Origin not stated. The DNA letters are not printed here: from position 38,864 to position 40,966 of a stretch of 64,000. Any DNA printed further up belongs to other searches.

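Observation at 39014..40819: Single polypeptide fusing a ZIP-family metal permease to a periplasmic two-domain multicopper oxidase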

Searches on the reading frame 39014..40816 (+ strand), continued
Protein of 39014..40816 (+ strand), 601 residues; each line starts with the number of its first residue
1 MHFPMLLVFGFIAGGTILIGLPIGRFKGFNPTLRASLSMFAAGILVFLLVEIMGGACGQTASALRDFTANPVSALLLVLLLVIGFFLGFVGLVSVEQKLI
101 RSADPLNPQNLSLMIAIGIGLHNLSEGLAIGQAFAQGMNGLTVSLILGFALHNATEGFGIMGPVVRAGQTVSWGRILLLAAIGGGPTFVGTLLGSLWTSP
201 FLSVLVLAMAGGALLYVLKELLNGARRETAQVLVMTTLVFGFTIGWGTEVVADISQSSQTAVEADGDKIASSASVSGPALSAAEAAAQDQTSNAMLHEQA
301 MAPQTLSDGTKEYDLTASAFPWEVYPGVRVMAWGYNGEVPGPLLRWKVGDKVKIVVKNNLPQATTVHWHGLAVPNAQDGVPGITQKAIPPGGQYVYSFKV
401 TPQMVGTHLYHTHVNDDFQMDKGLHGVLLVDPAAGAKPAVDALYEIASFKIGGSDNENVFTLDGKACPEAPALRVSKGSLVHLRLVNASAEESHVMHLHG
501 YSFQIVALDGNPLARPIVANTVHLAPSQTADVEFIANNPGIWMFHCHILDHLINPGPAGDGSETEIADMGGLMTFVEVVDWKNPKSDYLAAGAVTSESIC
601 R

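Call 70: search_protein_families(library=pfam, proteins=[L044:5560-6924:+, L048:5479-6825:+, L044:3575-4420:+, L044:3272-3553:+, L044:4608-5084:-, L019:4251-5744:+], max_evalue=0.01)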
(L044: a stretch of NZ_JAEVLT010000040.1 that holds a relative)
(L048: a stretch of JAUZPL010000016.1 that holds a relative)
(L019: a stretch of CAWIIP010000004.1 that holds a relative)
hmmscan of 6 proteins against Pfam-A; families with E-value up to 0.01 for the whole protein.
L044:5560-6924:+ (455 aa): 4 families
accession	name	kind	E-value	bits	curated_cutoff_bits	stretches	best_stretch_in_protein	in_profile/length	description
PF07732.21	Cu-oxidase_3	-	4.3e-47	159.5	21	2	202-311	7-117/119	Multicopper oxidase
PF07731.20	Cu-oxidase_2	-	1.3e-35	122.6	20.4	2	335-437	16-125/137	Multicopper oxidase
PF00394.28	Cu-oxidase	-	1.3e-16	61.5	21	1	337-437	33-141/157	Multicopper oxidase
PF13473.12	Cupredoxin_1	-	1.8e-06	28.3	27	0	356-432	37-95/104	Cupredoxin-like domain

L048:5479-6825:+ (449 aa): 4 families
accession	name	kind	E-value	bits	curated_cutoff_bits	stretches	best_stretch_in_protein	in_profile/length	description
PF07732.21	Cu-oxidase_3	-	9.7e-39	132.6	21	2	195-306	6-118/119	Multicopper oxidase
PF07731.20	Cu-oxidase_2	-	1.6e-28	99.6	20.4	2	331-431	18-125/137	Multicopper oxidase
PF00394.28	Cu-oxidase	-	1.2e-13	51.9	21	1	334-430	36-140/157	Multicopper oxidase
PF13473.12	Cupredoxin_1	-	0.00062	20.2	27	0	212-287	31-95/104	Cupredoxin-like domain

L044:3575-4420:+ (282 aa): 1 family
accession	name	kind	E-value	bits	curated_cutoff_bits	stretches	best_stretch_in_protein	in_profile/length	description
PF04454.18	Linocin_M18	-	1.7e-67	227.8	24.3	1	8-264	7-252/253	Encapsulating protein for peroxidase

L044:3272-3553:+ (94 aa): 1 family
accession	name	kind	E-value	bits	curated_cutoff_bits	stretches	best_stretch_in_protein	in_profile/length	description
PF24309.1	IMEF_Flp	-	1.2e-15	58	27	1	1-49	87-135/135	IMEF cargo Flp protein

L044:4608-5084:- (158 aa): 0 families

L019:4251-5744:+ (498 aa): 1 family
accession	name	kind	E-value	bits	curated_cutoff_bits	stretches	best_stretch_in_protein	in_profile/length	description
PF04185.19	Phosphoesterase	-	2.3e-77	261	23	1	45-453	1-355/356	Phosphoesterase family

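Call 78: search_protein_families(library=pfam, alignment_id=A5, max_evalue=0.00001)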
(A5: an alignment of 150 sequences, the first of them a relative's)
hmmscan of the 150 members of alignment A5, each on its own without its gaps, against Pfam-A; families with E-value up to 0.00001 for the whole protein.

A. member 1, L001:3404-5902:- (833 aa): 8 families
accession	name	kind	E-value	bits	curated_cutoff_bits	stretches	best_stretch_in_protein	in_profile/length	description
PF00483.29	NTP_transferase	-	1.7e-54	185.4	21.2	1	2-229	1-239/245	Nucleotidyl transferase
PF25084.1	LbH_EIF2B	-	9.1e-22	77.5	54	1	252-353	3-104/105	EIF2B subunit epsilon LbH domain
PF02878.22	PGM_PMM_I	-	1.6e-20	73.6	22.5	1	385-516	2-137/138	Phosphoglucomutase/phosphomannomutase, alpha/beta/alpha domain I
PF02879.22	PGM_PMM_II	-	3.3e-17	63.3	29.3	1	536-635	3-103/103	Phosphoglucomutase/phosphomannomutase, alpha/beta/alpha domain II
PF02880.22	PGM_PMM_III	-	1.4e-15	57.8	20.7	1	640-748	2-113/115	Phosphoglucomutase/phosphomannomutase, alpha/beta/alpha domain III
PF00132.30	Hexapep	-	2.5e-09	36.9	27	0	256-286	5-35/36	Bacterial transferase hexapeptide (six repeats)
PF12804.13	NTP_transf_3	-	3e-07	31.2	27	1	3-108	1-96/160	MobA-like NTP transferase domain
PF24894.1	Hexapep_GlmU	-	5.1e-06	27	23.3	0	271-317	35-81/104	GlmU-like, C-terminal hexapeptide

B. families by the number of members that match (of 150 scanned): 138 families (the first 25 are shown)
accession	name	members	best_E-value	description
PF02742.21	Fe_dep_repr_C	6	9.4e-28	Iron dependent repressor, metal binding and dimerisation domain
PF01325.25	Fe_dep_repress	6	6.7e-18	Iron dependent repressor, N-terminal DNA binding domain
PF04023.20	FeoA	6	1.2e-11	FeoA domain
PF00085.26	Thioredoxin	5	6.1e-10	Thioredoxin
PF00501.34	AMP-binding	4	2.5e-86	AMP-binding enzyme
PF01012.27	ETF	4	4.8e-44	Electron transfer flavoprotein domain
PF00578.27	AhpC-TSA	4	1.8e-23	AhpC/TSA family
PF08281.18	Sigma70_r4_2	4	1.3e-20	Sigma-70, region 4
PF13098.12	Thioredoxin_2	4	8.7e-11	Thioredoxin-like domain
PF00962.28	A_deaminase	3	7e-77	Adenosine deaminase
PF00890.30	FAD_binding_2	3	4.4e-46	FAD binding domain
PF07638.17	Sigma70_ECF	3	1.2e-36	ECF sigma factor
PF13193.12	AMP-binding_C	3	7.6e-26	AMP-binding enzyme C-terminal domain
PF08534.16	Redoxin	3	1.3e-24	Redoxin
PF04542.20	Sigma70_r2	3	2.1e-19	Sigma-70 region 2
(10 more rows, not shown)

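Call 79: search_protein_families(library=ncbifam, proteins=[L040:5150-5893:+, L042:5006-5749:+, L045:5261-6007:+, L046:3147-3887:+, L037:5198-5911:+, L039:495-1238:+, L055:5367-5897:+, L057:5214-5750:+, L029:5206-5820:-, L059:5208-5663:-], max_evalue=0.00001)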
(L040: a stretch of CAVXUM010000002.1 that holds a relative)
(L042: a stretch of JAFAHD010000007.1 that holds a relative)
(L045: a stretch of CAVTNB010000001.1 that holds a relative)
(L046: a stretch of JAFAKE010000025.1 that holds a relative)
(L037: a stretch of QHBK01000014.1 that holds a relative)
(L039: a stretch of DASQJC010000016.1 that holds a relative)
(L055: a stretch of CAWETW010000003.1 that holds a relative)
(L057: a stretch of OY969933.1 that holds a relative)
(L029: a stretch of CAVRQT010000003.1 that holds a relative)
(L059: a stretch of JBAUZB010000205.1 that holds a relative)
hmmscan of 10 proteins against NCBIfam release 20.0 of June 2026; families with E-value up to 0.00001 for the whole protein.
L040:5150-5893:+ (248 aa): 4 families
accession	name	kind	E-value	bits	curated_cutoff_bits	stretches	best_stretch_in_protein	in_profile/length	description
NF047407.1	TransRegMntRTherm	equivalog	5e-35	121.2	350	1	17-231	4-222/227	manganese-dependent transcriptional regulator MntR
NF053665.1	TransRegDtxRActin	equivalog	1.1e-29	103.6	290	1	23-232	8-230/233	iron-dependent transcriptional repressor DtxR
NF003025.0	PRK03902.1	equivalog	4.7e-15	55.9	138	1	20-134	3-116/142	transcriptional regulator MntR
NF008273.0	PRK11050.1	equivalog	2.3e-13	50.1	153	1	23-137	38-151/156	manganese-binding transcriptional regulator MntR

L042:5006-5749:+ (248 aa): 4 families
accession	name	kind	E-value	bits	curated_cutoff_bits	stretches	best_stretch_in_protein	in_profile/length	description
NF047407.1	TransRegMntRTherm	equivalog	1.2e-35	123.2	350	1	21-238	3-224/227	manganese-dependent transcriptional regulator MntR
NF053665.1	TransRegDtxRActin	equivalog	1.7e-27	96.4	290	1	28-237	8-230/233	iron-dependent transcriptional repressor DtxR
NF008273.0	PRK11050.1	equivalog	1.7e-12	47.3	153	1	28-132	38-141/156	manganese-binding transcriptional regulator MntR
NF003025.0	PRK03902.1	equivalog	1.4e-11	44.6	138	1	25-130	3-107/142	transcriptional regulator MntR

L045:5261-6007:+ (249 aa): 4 families
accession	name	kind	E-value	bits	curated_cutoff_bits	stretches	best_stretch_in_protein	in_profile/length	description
NF047407.1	TransRegMntRTherm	equivalog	9.3e-40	136.7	350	1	17-235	4-226/227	manganese-dependent transcriptional regulator MntR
NF053665.1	TransRegDtxRActin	equivalog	9.7e-31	107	290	1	23-233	8-231/233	iron-dependent transcriptional repressor DtxR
NF003025.0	PRK03902.1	equivalog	2.9e-15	56.5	138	1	20-132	3-114/142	transcriptional regulator MntR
NF008273.0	PRK11050.1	equivalog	8.2e-13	48.3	153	1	23-137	38-151/156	manganese-binding transcriptional regulator MntR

L046:3147-3887:+ (247 aa): 4 families
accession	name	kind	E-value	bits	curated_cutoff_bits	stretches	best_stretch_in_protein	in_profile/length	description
NF047407.1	TransRegMntRTherm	equivalog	9.5e-37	126.8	350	1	21-241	3-227/227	manganese-dependent transcriptional regulator MntR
NF053665.1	TransRegDtxRActin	equivalog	2.9e-26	92.3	290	1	28-236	8-229/233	iron-dependent transcriptional repressor DtxR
NF008273.0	PRK11050.1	equivalog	9.3e-12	44.9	153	1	28-138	38-147/156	manganese-binding transcriptional regulator MntR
NF003025.0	PRK03902.1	equivalog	2.8e-11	43.6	138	1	25-130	3-107/142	transcriptional regulator MntR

L037:5198-5911:+ (238 aa): 4 families
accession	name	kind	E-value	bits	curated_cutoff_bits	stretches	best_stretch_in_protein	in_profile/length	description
NF047407.1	TransRegMntRTherm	equivalog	1.7e-35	122.7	350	1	18-234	5-225/227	manganese-dependent transcriptional regulator MntR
NF053665.1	TransRegDtxRActin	equivalog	8.5e-29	100.6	290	1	23-204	8-201/233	iron-dependent transcriptional repressor DtxR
NF008273.0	PRK11050.1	equivalog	4.9e-13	49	153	1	23-136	38-150/156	manganese-binding transcriptional regulator MntR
NF003025.0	PRK03902.1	equivalog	3.5e-12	46.6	138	1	20-126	3-108/142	transcriptional regulator MntR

L039:495-1238:+ (248 aa): 4 families
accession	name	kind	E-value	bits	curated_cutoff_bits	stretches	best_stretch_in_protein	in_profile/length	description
NF047407.1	TransRegMntRTherm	equivalog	4e-37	128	350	1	34-244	10-224/227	manganese-dependent transcriptional regulator MntR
NF053665.1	TransRegDtxRActin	equivalog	4.9e-30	104.7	290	1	34-243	8-230/233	iron-dependent transcriptional repressor DtxR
NF008273.0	PRK11050.1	equivalog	4.2e-13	49.2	153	1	34-146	38-149/156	manganese-binding transcriptional regulator MntR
NF003025.0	PRK03902.1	equivalog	1.2e-12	48.1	138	1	31-136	3-107/142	transcriptional regulator MntR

L055:5367-5897:+ (177 aa): 0 families

L057:5214-5750:+ (179 aa): 0 families

L029:5206-5820:- (205 aa): 80 families (the best 25 are shown)
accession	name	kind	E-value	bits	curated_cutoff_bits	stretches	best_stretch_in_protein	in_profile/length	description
NF007229.0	PRK09647.1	equivalog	3e-45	154.2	265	1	36-203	47-208/220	RNA polymerase sigma factor SigE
TIGR02937.1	sigma70-ECF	superfamily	2.2e-34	118.5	42.9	1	36-196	4-164/165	sigma-70 family RNA polymerase sigma factor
TIGR02947.1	SigH_actino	hypoth_equivalog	5.2e-33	114.3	251.55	1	35-204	13-186/193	RNA polymerase sigma-70 factor, TIGR02947 family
NF007223.0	PRK09641.1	equivalog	3.4e-32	111.8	209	1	31-199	17-186/187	RNA polymerase sigma factor SigW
TIGR02983.1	SigE-fam_strep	subfamily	4.1e-30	104.8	141.55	1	39-200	12-161/162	SigE family RNA polymerase sigma factor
TIGR02948.1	SigW_bacill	equivalog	2.1e-29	103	243.1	1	32-198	18-185/187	RNA polymerase sigma factor SigW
NF007225.0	PRK09643.1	equivalog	1.7e-27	96.5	190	1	31-203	26-188/204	RNA polymerase sigma factor SigM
NF058625.1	sigma_PG0214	equivalog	2.6e-27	95.6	130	1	37-203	8-167/170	GFO_1088 family ECF-type sigma factor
TIGR02939.1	RpoE_Sigma70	equivalog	4.5e-27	95.3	236.15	1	36-196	23-185/190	RNA polymerase sigma factor RpoE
NF008888.0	PRK11922.1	equivalog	1.1e-26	94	204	1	32-200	29-199/231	RNA polymerase sigma factor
TIGR02950.1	SigM_subfam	subfamily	1.3e-26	93.4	147.95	1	36-197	3-158/159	RNA polymerase sigma factor, SigM family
NF004113.0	PRK05602.1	equivalog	1.8e-26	93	208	1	38-204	50-208/211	RNA polymerase sigma factor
NF009166.1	PRK12513.1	equivalog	5.7e-26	91.4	206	1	33-202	23-191/193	RNA polymerase sigma factor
NF009171.0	PRK12518.1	equivalog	9e-26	90.9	208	1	41-200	35-187/191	RNA polymerase sigma factor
NF006089.0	PRK08241.1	subfamily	1.1e-24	87.2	240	1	22-202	11-209/343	RNA polymerase subunit sigma-70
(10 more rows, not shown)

L059:5208-5663:- (152 aa): 0 families

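Call 82: list_cluster_members(proteins=[P0001, P0004, P0005, P0006, P0008, P0011, P0031, P0068])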
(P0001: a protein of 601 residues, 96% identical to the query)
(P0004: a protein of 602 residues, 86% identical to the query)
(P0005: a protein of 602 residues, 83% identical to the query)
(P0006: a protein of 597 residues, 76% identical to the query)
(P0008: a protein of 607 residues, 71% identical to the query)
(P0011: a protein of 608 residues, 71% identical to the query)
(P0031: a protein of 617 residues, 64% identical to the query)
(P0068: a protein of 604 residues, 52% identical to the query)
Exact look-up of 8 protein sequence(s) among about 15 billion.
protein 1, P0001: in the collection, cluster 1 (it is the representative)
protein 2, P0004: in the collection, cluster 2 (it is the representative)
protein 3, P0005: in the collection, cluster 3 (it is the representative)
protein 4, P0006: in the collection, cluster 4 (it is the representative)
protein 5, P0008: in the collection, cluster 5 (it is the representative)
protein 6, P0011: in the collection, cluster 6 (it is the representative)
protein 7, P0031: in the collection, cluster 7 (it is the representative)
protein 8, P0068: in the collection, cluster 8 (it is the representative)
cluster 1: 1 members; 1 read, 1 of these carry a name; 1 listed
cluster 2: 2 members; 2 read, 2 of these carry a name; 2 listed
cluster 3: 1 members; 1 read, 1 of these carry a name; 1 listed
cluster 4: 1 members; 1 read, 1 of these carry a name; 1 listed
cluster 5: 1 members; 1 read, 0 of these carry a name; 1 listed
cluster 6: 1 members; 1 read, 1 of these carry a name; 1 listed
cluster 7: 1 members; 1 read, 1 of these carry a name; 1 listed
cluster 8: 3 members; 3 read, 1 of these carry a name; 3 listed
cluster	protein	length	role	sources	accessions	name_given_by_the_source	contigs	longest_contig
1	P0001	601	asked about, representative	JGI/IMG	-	FtsP/CotA-like multicopper oxidase with cupredoxin domain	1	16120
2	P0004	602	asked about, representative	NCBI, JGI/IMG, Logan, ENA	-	FtsP/CotA-like multicopper oxidase with cupredoxin domain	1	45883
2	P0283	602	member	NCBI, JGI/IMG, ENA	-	FtsP/CotA-like multicopper oxidase with cupredoxin domain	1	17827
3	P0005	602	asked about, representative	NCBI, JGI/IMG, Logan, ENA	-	FtsP/CotA-like multicopper oxidase with cupredoxin domain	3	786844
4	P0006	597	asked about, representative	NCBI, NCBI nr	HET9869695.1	MAG TPA: multicopper oxidase domain-containing protein [bacterium] | multicopper oxidase domain-containing protein [bacterium]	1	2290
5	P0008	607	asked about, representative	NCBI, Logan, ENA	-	-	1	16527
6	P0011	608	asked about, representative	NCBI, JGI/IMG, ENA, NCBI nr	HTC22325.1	MAG TPA: multicopper oxidase domain-containing protein [bacterium] | zinc transporter ZupT | multicopper oxidase domain-containing protein [bacterium]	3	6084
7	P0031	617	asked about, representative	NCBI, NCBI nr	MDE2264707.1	MAG: multicopper oxidase domain-containing protein [Alphaproteobacteria bacterium] | multicopper oxidase domain-containing protein [Alphaproteobacteria bacterium]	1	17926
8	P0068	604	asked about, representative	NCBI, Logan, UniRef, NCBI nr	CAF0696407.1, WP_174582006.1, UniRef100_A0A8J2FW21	multicopper oxidase domain-containing protein [Candidatus Methylacidithermus pantelleriae] | Putative Manganese oxidase n=1 Tax=Candidatus Methylacidithermus pantelleriae ...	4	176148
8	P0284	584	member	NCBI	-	-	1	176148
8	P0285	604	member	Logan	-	-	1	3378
